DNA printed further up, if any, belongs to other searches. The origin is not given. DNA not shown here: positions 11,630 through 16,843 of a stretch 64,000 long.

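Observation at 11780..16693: PpkA-position gene encodes an apparent pseudokinase joined by one TM helix to a giant ectodomain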

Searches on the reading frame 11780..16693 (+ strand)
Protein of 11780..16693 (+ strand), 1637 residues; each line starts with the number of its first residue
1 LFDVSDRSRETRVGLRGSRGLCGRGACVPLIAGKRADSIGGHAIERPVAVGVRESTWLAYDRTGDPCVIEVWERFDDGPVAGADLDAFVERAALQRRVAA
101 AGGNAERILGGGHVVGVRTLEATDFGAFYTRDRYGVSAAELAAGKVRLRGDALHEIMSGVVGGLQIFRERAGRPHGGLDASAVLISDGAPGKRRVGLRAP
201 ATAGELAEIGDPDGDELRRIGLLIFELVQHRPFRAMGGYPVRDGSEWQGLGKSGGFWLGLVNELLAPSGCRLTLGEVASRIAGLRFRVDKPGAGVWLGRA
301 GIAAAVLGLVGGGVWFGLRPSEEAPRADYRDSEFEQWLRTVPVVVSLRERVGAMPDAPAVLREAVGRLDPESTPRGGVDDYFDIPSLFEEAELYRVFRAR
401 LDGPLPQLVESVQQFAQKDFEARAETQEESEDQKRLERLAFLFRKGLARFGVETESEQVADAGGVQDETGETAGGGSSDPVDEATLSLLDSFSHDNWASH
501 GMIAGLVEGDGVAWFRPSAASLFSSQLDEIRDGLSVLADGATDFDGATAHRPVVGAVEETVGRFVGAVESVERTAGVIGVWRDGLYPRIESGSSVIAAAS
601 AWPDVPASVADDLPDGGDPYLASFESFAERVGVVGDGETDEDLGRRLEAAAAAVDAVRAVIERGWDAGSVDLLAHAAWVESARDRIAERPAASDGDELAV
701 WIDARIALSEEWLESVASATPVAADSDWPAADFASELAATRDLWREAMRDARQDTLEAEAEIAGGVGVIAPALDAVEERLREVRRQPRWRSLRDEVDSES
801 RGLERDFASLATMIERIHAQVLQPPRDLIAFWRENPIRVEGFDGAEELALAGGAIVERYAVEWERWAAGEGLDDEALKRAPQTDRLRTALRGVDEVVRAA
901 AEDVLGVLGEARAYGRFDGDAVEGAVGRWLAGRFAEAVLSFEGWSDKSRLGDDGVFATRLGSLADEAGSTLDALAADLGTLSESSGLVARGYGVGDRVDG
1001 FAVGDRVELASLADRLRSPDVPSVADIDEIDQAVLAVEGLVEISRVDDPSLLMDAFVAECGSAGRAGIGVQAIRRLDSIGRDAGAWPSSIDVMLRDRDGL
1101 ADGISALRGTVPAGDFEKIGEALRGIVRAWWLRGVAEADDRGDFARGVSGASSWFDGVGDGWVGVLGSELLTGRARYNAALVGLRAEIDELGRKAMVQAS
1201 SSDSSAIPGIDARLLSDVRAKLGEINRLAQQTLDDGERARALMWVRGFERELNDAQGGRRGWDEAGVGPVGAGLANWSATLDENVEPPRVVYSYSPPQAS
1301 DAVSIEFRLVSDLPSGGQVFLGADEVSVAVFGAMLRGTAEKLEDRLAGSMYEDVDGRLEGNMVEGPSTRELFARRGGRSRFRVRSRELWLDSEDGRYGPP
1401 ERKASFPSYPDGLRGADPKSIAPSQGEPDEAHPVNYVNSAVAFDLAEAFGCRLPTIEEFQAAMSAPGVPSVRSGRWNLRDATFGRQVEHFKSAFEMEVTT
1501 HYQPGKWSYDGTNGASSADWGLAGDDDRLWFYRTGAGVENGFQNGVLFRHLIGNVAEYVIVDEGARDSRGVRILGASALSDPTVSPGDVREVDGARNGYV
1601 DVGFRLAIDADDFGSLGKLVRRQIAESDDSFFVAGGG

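Call 3: search_protein_families(library=pfam, proteins=[window:11780-16693:+], max_evalue=1)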
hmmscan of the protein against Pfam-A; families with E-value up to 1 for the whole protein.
window:11780-16693:+ (1637 aa): 1 family
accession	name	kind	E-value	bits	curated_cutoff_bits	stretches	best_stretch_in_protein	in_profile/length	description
PF03781.23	FGE-sulfatase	-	0.065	13.3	23.3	1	1428-1465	87-124/255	Sulfatase-modifying factor enzyme 1-like domain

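Call 11: find_homologous_proteins(query=window:11780-16693:+, max_evalue=0.001)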
Query window:11780-16693:+ (1637 aa): 14 proteins with E <= 0.001 among 8000 candidates.
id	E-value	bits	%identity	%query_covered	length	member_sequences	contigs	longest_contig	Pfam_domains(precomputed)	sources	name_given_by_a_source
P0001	0.0e+0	3536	100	98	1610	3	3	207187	-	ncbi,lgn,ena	-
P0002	0.0e+0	1979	58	98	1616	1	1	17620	-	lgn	-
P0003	0.0e+0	1366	47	98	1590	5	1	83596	-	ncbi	-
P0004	0.0e+0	1252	44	98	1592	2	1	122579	-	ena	-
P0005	1.9e-188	647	35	98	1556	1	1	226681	-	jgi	jgi:hypothetical protein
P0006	7.7e-186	639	35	98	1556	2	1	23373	-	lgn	-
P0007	4.8e-185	636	35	98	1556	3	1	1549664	-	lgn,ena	-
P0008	9.9e-181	622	33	97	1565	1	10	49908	-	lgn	-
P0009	1.6e-175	605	33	95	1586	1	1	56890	-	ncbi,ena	-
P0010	2.3e-88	316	29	60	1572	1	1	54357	-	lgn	-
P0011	2.0e-87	312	29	52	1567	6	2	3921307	-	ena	-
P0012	1.7e-27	114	38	12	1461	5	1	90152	PF03781.23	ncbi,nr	ncbi:MAG: hypothetical protein KF869_12985 [Phycisphaeraceae bacterium]|nr:hypothetical protein [Phy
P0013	3.3e-25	106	33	13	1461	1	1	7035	PF03781.23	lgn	-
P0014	5.1e-15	72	31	13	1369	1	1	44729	-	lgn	-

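Call 19: search_protein_families(library=ncbifam, proteins=[window:11861-16693:+], max_evalue=0.1)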
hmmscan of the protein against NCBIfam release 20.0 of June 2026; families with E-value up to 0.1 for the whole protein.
window:11861-16693:+ (1610 aa): 0 families

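Call 21: find_encoding_contigs(protein=P0011, flank=10000, max_places=2)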
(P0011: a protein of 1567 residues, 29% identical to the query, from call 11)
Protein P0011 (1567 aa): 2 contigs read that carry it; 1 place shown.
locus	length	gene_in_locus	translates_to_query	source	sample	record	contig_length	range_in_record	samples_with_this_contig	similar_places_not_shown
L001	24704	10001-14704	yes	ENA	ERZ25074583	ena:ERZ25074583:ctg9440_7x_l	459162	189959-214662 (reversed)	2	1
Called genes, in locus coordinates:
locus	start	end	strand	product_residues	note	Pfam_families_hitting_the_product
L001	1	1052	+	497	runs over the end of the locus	PF01225:Mur_ligase, PF08245:Mur_ligase_M, PF02875:Mur_ligase_C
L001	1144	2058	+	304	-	PF01565:FAD_binding_4, PF02873:MurB_C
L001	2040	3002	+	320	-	PF01820:Dala_Dala_lig_N (weak), PF07478:Dala_Dala_lig_C, PF13535:ATP-grasp_4 (weak)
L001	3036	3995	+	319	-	-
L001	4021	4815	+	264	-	-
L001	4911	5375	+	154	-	PF03449:GreA_GreB_N, PF01272:GreA_GreB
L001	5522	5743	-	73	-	-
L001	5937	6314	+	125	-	PF02261:Asp_decarbox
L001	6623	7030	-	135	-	PF01475:FUR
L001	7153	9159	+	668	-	-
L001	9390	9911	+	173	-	-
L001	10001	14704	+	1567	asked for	-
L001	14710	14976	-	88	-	-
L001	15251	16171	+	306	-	-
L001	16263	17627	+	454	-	PF05936:T6SS_VasE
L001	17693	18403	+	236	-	PF09850:DotU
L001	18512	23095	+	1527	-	PF14331:IcmF-related_N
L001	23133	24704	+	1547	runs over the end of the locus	-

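Call 22: find_encoding_contigs(protein=P0005, flank=10000, max_places=2)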
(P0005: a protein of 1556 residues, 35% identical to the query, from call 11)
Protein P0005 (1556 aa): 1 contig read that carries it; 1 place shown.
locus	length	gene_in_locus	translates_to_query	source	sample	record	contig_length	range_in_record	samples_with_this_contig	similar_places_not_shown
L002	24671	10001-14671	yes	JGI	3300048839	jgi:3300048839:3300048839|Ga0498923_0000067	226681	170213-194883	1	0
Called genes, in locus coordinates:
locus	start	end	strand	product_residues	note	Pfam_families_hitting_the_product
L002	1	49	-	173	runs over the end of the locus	PF00293:NUDIX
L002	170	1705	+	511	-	PF01225:Mur_ligase, PF08245:Mur_ligase_M, PF02875:Mur_ligase_C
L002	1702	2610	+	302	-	PF01565:FAD_binding_4, PF02873:MurB_C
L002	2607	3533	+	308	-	PF02786:CPSase_L_D2 (faint), PF01820:Dala_Dala_lig_N (weak), PF07478:Dala_Dala_lig_C, PF13535:ATP-grasp_4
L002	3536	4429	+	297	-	-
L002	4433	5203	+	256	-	-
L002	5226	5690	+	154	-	PF03449:GreA_GreB_N, PF01272:GreA_GreB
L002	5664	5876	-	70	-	-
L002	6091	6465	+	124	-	PF02261:Asp_decarbox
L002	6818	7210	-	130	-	PF01475:FUR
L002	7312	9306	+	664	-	-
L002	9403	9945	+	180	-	-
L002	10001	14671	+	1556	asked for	-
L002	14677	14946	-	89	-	-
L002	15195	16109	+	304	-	-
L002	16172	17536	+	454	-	PF05936:T6SS_VasE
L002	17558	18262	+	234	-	PF09850:DotU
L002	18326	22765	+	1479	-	PF14331:IcmF-related_N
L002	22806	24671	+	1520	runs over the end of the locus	-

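Call 30: search_protein_families(library=pfam, proteins=[P0012], max_evalue=0.1)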
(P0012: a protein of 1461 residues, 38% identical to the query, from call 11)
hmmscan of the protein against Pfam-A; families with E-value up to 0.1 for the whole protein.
P0012 (1461 aa): 1 family
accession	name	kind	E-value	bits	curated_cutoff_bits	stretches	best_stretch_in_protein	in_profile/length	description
PF03781.23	FGE-sulfatase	-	5.9e-06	26.6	23.3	1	1146-1369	42-194/255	Sulfatase-modifying factor enzyme 1-like domain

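Call 31: find_encoding_contigs(protein=P0012, flank=10000, max_places=2)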
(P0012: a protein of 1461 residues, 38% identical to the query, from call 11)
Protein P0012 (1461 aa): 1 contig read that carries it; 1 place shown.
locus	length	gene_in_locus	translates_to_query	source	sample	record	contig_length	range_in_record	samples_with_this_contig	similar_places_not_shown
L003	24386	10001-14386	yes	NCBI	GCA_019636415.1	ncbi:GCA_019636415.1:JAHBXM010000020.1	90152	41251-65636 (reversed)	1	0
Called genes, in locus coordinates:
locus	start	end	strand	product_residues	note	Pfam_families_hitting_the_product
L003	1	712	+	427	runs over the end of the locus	PF00109:ketoacyl-synt, PF02801:Ketoacyl-synt_C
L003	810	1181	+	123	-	PF01052:FliMN_C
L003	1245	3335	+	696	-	PF00723:Glyco_hydro_15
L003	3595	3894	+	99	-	-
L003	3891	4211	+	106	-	PF05016:ParE_toxin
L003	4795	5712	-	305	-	PF22645:GKRP_SIS_N, PF20741:GKRP-like_C (faint)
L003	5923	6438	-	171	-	-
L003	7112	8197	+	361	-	PF01510:Amidase_2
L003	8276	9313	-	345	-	PF19328:DAP_DH_C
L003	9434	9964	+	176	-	-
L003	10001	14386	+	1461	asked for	PF03781:FGE-sulfatase (faint)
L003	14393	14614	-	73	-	-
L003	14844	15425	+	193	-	-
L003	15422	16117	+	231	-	PF09850:DotU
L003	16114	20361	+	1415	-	PF14331:IcmF-related_N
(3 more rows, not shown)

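Call 32: find_encoding_contigs(protein=P0014, flank=10000, max_places=2)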
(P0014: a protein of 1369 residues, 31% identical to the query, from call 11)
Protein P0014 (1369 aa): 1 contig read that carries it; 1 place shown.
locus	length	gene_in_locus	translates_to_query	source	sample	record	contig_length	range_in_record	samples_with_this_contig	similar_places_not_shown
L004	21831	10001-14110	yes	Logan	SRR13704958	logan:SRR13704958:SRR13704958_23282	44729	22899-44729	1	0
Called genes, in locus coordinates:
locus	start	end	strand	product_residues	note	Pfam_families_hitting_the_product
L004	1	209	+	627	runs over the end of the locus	PF05947:T6SS_TssF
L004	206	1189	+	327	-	PF06996:T6SS_TssG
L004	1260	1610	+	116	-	-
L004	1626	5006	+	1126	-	PF05954:Phage_GPD, PF04717:Phage_base_V, PF22178:Gp5_trimer_C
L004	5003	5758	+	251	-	-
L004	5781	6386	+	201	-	-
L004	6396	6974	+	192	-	-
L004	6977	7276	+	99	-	PF05488:PAAR_motif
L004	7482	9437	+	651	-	-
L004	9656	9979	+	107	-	-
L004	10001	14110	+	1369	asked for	-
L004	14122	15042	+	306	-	-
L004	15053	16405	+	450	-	PF05936:T6SS_VasE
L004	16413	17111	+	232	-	PF09850:DotU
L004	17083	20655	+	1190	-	PF14331:IcmF-related_N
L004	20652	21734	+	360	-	-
